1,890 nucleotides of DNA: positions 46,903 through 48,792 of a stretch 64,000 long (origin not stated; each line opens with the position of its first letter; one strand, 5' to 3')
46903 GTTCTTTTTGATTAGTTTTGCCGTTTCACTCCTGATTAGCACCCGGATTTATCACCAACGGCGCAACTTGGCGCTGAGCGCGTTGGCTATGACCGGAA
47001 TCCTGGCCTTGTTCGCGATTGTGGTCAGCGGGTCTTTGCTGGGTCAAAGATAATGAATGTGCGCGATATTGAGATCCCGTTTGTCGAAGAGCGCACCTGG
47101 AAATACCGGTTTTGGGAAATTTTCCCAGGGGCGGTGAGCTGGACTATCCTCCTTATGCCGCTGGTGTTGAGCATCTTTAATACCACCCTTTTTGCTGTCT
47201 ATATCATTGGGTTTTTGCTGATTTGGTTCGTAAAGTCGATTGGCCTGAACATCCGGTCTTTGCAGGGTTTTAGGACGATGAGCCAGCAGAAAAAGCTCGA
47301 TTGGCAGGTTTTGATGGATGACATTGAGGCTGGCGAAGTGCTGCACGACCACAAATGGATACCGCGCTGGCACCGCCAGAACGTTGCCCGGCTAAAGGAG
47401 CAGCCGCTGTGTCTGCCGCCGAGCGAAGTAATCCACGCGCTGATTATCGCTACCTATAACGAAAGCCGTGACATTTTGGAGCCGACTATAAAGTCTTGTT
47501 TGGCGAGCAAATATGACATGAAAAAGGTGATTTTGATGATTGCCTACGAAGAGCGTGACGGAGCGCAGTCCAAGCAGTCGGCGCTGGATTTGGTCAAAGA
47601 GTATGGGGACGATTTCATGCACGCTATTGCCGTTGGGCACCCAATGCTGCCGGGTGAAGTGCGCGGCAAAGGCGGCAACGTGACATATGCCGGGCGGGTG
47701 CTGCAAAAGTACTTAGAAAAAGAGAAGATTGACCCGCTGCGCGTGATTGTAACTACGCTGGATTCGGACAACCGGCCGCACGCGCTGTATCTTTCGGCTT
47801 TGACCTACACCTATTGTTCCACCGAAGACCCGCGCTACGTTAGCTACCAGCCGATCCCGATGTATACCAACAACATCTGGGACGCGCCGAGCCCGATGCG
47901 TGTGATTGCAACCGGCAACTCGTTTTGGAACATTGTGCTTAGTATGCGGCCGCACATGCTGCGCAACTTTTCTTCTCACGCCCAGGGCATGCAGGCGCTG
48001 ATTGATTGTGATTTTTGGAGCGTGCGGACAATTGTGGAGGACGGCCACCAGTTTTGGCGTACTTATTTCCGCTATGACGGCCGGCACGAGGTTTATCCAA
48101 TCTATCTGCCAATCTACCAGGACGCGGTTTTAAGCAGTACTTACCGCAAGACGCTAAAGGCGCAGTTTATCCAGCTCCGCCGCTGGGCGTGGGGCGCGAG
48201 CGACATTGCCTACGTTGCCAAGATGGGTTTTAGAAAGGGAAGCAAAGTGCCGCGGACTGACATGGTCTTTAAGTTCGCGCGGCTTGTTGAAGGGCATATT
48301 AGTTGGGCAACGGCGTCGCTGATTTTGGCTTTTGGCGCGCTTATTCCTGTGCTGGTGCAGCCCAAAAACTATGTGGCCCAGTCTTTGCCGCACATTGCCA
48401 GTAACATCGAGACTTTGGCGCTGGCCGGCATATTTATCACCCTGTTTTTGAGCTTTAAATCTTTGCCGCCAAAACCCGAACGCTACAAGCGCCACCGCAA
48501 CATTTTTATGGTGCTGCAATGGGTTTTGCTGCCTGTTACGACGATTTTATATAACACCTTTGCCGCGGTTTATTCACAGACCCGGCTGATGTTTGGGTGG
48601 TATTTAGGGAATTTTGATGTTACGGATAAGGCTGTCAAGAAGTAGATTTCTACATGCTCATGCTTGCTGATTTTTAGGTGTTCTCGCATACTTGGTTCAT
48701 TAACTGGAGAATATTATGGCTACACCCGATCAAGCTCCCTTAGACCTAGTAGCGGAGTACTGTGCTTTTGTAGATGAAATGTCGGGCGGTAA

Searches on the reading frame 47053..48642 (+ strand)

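Call 73: search_protein_families(library=pfam, proteins=[window:47053-48642:+], max_evalue=0.001)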
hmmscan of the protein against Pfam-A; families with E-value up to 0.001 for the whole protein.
window:47053-48642:+ (530 aa): 2 families
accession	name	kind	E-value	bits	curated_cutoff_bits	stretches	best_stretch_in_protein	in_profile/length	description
PF13632.12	Glyco_trans_2_3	-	0.00039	20.7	27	1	232-434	1-153/198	Glycosyl transferase family group 2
PF13641.12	Glyco_tranf_2_3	-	0.00094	19.7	27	0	129-241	4-98/230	Glycosyltransferase like family 2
